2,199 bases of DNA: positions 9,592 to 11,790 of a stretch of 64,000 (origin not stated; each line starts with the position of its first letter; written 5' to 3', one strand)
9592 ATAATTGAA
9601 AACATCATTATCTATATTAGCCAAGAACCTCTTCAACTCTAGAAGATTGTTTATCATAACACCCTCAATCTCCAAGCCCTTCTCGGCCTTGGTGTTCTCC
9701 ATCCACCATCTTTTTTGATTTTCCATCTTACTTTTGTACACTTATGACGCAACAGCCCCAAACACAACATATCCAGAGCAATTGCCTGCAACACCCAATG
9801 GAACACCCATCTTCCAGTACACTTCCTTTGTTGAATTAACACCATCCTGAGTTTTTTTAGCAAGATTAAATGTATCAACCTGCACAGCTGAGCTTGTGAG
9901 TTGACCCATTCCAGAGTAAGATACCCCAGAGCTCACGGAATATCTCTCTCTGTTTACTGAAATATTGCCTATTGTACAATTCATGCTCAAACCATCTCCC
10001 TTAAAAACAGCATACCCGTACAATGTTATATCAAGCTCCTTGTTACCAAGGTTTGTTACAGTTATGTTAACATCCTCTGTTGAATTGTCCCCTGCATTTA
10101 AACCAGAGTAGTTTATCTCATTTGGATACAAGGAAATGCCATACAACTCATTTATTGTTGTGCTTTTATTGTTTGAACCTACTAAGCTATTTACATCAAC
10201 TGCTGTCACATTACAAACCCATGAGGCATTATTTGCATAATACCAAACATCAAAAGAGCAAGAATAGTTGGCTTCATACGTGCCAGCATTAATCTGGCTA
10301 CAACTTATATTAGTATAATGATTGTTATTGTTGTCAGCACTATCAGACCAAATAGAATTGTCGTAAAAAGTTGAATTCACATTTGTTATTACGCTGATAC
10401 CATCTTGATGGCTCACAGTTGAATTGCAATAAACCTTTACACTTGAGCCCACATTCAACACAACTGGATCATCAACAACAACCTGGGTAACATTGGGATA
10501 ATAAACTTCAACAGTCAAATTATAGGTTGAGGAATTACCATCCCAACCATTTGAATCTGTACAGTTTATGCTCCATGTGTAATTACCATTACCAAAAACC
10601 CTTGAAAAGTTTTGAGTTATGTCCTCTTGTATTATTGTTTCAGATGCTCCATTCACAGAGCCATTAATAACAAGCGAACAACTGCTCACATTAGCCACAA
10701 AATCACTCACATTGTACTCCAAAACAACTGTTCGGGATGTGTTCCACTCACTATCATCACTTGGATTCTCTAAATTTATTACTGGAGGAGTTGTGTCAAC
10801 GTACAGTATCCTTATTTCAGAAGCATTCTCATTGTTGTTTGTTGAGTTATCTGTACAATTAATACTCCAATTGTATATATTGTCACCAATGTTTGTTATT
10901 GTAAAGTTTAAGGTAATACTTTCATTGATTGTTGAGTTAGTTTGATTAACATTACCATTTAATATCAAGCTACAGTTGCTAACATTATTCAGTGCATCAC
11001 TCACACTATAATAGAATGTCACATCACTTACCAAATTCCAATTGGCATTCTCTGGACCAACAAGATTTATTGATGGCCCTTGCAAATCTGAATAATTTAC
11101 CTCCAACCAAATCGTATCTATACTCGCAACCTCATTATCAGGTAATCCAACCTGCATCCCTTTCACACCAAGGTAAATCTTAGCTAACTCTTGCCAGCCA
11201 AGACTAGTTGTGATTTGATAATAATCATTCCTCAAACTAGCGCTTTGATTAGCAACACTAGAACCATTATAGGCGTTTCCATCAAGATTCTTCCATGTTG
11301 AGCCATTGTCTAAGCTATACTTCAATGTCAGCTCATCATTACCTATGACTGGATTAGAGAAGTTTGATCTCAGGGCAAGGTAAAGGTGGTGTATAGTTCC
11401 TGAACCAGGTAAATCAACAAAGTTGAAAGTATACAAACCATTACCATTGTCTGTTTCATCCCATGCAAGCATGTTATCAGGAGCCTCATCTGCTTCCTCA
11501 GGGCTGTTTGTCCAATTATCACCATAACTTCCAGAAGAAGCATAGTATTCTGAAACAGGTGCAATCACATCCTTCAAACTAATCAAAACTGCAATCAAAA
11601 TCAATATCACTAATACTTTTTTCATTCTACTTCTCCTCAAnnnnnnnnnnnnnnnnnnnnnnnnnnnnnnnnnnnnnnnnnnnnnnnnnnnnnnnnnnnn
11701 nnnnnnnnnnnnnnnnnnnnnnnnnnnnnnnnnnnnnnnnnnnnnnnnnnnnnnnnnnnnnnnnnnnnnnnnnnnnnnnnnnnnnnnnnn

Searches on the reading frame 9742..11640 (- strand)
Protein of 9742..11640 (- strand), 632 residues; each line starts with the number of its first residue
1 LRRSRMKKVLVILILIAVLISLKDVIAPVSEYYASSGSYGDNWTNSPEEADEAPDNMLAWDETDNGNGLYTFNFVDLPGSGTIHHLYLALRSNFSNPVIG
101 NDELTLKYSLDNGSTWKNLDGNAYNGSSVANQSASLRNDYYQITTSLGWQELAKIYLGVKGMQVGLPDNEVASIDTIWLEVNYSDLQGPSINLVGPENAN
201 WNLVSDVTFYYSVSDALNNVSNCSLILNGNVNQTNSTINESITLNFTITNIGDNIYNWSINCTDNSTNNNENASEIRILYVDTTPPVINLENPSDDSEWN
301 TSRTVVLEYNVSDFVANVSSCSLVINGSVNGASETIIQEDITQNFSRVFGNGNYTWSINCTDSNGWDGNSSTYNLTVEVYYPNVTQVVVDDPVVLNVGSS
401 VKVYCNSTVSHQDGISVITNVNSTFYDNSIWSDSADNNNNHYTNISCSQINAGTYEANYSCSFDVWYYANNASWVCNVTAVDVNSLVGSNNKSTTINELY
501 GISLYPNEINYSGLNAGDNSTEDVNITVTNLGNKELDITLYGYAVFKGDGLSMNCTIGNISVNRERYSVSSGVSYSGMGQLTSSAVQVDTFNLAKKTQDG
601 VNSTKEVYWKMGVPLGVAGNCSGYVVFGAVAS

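Call 3: search_protein_families(library=pfam, proteins=[window:9742-11640:-], max_evalue=1)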
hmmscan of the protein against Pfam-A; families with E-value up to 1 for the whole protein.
window:9742-11640:- (632 aa): 5 families
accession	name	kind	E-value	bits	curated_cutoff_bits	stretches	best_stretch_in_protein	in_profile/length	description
PF15418.12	DUF4625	-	0.00082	20.1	27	0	282-326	10-57/131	Domain of unknown function (DUF4625)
PF17957.7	Big_7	-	0.0052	17.8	24.1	2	286-377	1-70/70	Bacterial Ig domain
PF21471.3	Reelin_subrepeat-B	-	0.04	14.1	27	1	95-130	51-77/127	Reelin subrepeat B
PF03487.18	IL13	-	0.53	10.6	25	0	202-227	56-79/129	Interleukin-13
PF19077.6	Big_13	-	0.97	10.4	27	0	204-274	24-95/102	Bacterial Ig-like domain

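Call 71: search_protein_families(library=ncbifam, proteins=[window:9742-11625:-], max_evalue=0.1)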
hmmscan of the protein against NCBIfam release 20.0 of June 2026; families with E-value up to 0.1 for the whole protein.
window:9742-11625:- (627 aa): 0 families

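Call 72: search_protein_families(library=padloc, proteins=[window:9742-11625:-], max_evalue=0.1)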
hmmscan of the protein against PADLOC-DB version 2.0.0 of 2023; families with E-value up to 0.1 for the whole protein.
window:9742-11625:- (627 aa): 0 families
